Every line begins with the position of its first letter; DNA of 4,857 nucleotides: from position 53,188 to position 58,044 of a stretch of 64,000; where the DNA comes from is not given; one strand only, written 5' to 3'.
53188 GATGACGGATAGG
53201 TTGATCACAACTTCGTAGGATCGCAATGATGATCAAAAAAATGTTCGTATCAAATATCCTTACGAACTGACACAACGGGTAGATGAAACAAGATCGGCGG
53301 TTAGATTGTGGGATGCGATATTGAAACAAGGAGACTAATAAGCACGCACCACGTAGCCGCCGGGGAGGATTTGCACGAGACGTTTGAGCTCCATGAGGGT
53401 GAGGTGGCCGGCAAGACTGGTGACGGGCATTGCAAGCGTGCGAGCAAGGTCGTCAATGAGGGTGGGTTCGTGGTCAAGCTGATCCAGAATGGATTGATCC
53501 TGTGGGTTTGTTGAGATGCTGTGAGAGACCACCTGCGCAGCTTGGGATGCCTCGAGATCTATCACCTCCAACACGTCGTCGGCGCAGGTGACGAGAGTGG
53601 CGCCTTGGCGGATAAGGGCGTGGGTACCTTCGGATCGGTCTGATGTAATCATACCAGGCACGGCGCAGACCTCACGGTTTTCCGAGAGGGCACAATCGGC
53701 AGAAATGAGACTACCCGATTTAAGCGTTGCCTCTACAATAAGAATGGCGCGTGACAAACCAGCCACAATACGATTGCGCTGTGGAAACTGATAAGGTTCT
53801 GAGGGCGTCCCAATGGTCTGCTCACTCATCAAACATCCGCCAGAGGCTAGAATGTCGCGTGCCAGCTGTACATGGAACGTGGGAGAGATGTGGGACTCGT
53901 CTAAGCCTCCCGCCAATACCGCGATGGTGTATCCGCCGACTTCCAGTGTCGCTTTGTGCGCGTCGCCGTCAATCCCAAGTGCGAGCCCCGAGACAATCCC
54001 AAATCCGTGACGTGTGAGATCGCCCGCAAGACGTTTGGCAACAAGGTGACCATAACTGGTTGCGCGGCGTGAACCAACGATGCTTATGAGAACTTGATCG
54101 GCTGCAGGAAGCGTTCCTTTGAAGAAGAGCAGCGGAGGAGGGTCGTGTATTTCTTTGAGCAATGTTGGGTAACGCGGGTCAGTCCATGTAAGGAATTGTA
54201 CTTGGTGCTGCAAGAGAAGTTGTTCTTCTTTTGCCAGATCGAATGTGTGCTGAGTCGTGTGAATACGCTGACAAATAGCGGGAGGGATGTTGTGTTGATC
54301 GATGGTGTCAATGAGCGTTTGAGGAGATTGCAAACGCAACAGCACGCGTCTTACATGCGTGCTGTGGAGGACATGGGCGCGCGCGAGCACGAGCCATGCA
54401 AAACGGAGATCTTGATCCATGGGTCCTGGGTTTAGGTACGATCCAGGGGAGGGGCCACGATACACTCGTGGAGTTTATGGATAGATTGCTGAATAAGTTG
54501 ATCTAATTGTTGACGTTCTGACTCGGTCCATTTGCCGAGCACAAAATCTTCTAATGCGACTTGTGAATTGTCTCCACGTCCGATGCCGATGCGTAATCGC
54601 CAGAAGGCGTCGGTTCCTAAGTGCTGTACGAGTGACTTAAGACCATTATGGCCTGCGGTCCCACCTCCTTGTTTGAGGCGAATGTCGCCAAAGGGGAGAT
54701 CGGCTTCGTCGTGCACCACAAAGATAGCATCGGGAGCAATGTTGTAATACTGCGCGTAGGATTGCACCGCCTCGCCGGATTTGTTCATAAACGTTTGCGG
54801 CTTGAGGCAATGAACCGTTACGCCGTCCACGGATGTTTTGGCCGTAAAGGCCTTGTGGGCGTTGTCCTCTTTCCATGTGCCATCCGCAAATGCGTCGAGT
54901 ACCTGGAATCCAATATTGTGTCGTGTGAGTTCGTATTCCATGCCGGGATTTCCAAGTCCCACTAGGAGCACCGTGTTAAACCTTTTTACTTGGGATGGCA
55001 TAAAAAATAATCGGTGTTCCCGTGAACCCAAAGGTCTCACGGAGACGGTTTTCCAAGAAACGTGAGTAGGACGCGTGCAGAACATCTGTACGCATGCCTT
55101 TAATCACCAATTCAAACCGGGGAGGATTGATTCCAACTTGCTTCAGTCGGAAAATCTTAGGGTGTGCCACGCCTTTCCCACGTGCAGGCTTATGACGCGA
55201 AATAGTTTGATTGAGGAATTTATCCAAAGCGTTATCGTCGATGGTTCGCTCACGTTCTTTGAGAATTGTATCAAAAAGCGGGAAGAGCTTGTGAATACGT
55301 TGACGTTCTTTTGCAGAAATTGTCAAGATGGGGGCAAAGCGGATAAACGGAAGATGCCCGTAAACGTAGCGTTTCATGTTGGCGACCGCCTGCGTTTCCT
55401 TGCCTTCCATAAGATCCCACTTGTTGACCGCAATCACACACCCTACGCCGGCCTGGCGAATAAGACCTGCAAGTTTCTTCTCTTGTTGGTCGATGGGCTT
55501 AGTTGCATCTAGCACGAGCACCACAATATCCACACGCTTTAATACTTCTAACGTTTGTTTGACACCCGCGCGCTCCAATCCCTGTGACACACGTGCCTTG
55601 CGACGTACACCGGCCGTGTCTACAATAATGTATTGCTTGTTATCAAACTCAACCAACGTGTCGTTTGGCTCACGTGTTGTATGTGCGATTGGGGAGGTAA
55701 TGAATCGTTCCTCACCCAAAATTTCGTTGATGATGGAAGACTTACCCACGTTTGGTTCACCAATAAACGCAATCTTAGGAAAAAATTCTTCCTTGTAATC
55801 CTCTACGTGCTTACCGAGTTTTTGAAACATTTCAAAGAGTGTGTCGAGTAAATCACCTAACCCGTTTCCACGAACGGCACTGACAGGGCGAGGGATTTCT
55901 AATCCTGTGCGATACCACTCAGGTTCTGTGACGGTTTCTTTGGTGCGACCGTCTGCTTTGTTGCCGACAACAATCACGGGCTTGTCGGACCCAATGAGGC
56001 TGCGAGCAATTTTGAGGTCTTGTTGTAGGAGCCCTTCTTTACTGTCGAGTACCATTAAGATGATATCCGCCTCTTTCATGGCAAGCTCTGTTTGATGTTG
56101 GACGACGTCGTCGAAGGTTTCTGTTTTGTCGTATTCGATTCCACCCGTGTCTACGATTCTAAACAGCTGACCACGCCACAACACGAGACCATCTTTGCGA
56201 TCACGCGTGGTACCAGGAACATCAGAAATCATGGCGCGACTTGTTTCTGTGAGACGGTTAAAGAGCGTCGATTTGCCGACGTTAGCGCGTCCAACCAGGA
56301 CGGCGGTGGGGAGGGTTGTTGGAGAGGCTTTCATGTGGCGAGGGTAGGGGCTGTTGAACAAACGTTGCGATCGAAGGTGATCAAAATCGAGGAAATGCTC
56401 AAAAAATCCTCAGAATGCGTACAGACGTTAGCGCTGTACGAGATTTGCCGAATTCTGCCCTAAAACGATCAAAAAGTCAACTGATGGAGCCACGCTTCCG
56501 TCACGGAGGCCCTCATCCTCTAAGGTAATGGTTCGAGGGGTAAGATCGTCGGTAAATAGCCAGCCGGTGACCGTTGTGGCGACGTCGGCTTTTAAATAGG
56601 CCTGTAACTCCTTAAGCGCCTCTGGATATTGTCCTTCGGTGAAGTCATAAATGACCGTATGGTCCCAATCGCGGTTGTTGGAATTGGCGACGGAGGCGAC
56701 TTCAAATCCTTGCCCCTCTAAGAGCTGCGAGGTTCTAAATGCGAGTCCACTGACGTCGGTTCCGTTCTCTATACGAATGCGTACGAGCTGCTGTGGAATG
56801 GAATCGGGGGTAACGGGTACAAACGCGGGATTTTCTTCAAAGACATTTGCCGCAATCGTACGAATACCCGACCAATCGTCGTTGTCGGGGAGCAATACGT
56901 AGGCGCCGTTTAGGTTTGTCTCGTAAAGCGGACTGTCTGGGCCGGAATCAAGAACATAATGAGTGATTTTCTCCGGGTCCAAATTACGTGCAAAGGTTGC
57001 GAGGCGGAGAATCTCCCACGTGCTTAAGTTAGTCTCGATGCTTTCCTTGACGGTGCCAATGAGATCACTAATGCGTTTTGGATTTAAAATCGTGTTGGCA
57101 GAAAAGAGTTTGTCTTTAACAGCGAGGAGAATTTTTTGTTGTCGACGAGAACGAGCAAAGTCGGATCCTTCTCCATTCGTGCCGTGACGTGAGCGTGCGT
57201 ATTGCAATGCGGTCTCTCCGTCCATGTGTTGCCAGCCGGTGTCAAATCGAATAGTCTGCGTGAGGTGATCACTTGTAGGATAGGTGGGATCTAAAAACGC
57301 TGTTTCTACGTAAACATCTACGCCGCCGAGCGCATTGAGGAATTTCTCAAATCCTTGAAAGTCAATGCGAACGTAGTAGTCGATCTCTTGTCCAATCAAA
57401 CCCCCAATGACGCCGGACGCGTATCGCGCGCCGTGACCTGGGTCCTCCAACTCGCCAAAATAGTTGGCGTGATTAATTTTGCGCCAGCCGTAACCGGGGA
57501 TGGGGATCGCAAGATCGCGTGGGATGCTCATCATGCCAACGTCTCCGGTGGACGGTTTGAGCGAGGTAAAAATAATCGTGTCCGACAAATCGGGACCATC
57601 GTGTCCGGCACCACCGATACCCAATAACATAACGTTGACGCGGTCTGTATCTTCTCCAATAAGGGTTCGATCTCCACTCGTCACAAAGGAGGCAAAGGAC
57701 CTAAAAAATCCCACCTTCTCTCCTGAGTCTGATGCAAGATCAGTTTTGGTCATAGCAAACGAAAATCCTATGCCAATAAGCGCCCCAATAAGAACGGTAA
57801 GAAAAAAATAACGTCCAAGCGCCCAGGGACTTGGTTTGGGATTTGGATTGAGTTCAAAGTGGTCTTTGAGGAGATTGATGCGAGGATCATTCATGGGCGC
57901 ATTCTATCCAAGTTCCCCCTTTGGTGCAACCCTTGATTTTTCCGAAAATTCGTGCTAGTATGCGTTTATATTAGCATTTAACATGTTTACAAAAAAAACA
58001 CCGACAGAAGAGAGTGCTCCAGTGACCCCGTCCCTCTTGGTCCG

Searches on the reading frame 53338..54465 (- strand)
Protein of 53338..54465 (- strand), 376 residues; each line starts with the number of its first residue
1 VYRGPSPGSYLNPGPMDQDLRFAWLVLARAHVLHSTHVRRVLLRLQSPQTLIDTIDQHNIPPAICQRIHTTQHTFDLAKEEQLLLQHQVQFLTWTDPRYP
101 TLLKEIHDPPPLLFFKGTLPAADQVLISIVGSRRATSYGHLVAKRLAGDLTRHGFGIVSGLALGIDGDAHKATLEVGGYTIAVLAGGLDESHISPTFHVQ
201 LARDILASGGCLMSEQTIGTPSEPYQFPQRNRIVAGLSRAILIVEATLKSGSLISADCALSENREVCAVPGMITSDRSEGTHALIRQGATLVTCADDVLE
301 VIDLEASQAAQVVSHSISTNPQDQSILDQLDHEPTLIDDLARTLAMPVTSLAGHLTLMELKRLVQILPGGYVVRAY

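Call 19: search_protein_families(library=pfam, proteins=[window:53338-54465:-])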
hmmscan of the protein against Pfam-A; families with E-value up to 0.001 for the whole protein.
window:53338-54465:- (376 aa): 3 families
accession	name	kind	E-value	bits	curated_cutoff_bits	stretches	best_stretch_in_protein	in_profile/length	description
PF02481.21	DNA_processg_A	-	3.4e-72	242.5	29.6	1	86-293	4-211/212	DNA recombination-mediator protein A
PF17782.7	DprA_WH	-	1.5e-11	44.6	22.9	1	318-370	9-61/61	DprA winged helix domain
PF18306.6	LDcluster4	-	0.00076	19.6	26.3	0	125-270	2-124/151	SLOG cluster4 family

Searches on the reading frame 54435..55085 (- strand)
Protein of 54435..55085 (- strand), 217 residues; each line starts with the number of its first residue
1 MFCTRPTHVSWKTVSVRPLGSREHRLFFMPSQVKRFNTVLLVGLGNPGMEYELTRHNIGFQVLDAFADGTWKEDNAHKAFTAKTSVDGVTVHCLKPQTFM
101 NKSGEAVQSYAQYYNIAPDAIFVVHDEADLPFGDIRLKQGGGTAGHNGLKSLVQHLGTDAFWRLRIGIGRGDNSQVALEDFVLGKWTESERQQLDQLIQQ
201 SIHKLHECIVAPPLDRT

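Call 19: search_protein_families(library=pfam, proteins=[window:54435-55085:-])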
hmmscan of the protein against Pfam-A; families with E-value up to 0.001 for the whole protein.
window:54435-55085:- (217 aa): 1 family
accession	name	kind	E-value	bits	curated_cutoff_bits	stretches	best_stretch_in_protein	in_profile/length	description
PF01195.25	Pept_tRNA_hydro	-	1.9e-60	204.3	27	1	40-209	1-171/183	Peptidyl-tRNA hydrolase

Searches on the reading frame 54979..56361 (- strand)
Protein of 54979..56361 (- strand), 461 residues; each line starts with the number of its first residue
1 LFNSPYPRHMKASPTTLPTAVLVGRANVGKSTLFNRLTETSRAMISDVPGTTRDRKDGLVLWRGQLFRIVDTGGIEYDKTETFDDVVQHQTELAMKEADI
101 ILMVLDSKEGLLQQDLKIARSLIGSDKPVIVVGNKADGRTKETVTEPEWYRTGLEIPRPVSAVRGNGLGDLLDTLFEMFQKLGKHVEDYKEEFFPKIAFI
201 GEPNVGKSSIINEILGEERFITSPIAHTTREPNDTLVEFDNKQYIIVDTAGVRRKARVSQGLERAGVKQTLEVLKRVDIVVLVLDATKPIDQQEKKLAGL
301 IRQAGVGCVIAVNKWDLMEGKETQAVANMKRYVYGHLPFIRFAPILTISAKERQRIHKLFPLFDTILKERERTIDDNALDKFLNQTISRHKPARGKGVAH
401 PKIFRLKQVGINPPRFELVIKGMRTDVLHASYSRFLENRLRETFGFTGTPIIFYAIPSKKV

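Call 19: search_protein_families(library=pfam, proteins=[window:54979-56361:-])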
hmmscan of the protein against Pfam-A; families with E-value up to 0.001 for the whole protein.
window:54979-56361:- (461 aa): 15 families
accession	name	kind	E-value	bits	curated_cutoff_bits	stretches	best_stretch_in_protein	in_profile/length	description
PF01926.29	MMR_HSR1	-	4e-53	178.8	21.9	2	20-135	2-113/113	50S ribosome-binding GTPase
PF02421.24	FeoB_N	-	1.2e-29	103.3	27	2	20-171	3-152/156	Ferrous iron transport protein B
PF00009.33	GTP_EFTU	-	2.7e-21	76.5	26.5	2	217-367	51-186/188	Elongation factor Tu GTP binding domain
PF14714.11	KH_dom-like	-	8.5e-18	64.9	27.3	1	375-454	3-79/81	KH-domain-like of EngA bacterial GTPase enzymes, C-terminal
PF00350.29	Dynamin_N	-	5e-17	62.9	27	1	197-232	1-35/168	Dynamin family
PF04548.22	AIG1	-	1.1e-14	54.7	27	2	197-303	3-109/212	AIG1 family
PF03193.22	RsgA_GTPase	-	3.4e-13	50.2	30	1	183-254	94-170/174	RsgA GTPase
PF08477.19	Roc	-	2e-09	38.2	27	0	21-137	3-119/119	Ras of Complex, Roc, domain of DAPkinase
PF00071.28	Ras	-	2.4e-09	37.4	21.6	0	21-147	3-125/162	Ras family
PF00625.27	Guanylate_kin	-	3.4e-06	27.3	25.2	0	199-268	7-75/182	Guanylate kinase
PF02492.25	cobW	-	4.4e-06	26.8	20.7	1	240-333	82-172/180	CobW/HypB/UreG, nucleotide-binding domain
PF10662.15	PduV-EutP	-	0.00014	22.2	21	0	21-174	5-140/143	Ethanolamine utilisation - propanediol utilisation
PF05621.17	TniB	-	0.00015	21.7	22.4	0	179-219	20-60/189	Bacterial TniB protein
PF00025.27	Arf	-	0.00045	20.2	22.3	0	196-329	16-139/174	ADP-ribosylation factor family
PF16897.10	MMR_HSR1_Xtn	-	0.00053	20.4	35.2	0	306-356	56-93/106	C-terminal region of MMR_HSR1 domain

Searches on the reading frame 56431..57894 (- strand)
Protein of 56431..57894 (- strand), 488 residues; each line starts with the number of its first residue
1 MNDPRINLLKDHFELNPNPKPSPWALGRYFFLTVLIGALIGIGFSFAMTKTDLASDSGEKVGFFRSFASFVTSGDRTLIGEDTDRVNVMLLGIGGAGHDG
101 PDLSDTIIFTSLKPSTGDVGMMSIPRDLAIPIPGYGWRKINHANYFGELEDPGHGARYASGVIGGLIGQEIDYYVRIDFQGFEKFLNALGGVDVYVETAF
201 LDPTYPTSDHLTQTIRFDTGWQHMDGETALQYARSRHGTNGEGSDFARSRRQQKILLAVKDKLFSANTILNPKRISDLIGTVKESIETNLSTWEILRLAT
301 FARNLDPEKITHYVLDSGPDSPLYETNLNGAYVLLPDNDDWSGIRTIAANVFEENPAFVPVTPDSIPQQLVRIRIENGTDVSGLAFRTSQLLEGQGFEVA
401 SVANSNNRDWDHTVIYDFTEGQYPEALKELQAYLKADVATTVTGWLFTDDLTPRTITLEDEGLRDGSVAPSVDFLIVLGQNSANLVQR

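Call 19: search_protein_families(library=pfam, proteins=[window:56431-57894:-])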
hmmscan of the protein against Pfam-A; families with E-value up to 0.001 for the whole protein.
window:56431-57894:- (488 aa): 2 families
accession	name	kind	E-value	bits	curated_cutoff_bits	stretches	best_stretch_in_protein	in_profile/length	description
PF03816.19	LytR_cpsA_psr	-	4.6e-37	127.9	24.6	1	104-263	2-148/150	LytR_cpsA_psr family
PF13399.11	LytR_C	-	2.4e-11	44.8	22.2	1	371-438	2-66/86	LytR cell envelope-related transcriptional attenuator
